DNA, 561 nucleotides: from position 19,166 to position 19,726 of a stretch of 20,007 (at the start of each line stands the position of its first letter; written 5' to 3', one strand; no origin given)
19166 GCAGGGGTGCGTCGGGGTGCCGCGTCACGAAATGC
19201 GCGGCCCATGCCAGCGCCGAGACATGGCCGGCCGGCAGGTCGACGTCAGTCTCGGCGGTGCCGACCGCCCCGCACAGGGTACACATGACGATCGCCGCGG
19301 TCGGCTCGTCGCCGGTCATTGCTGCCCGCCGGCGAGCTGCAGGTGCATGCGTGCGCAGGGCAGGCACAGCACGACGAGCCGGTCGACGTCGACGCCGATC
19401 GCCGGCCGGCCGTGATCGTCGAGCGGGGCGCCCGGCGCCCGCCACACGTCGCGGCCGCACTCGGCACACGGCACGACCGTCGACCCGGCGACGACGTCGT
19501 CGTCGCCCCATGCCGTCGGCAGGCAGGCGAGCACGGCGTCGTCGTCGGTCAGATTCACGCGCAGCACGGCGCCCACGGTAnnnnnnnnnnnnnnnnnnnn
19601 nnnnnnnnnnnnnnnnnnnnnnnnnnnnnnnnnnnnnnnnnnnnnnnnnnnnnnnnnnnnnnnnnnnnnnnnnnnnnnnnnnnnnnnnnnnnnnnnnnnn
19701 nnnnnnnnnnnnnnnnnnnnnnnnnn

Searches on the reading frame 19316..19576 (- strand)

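Call 89: search_protein_families(library=pfam, max_evalue=0.1, proteins=[window:19316-19576:-])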
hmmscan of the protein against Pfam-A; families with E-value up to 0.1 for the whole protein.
window:19316-19576:- (86 aa): 2 families
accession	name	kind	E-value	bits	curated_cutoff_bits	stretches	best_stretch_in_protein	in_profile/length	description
PF23418.1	DUF7108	-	0.061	13.8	27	1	10-30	47-67/84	Domain of unknown function (DUF7108)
PF21326.4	KDM6_GATAL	-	0.078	13.3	27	0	65-78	31-44/59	KDM6, GATA-like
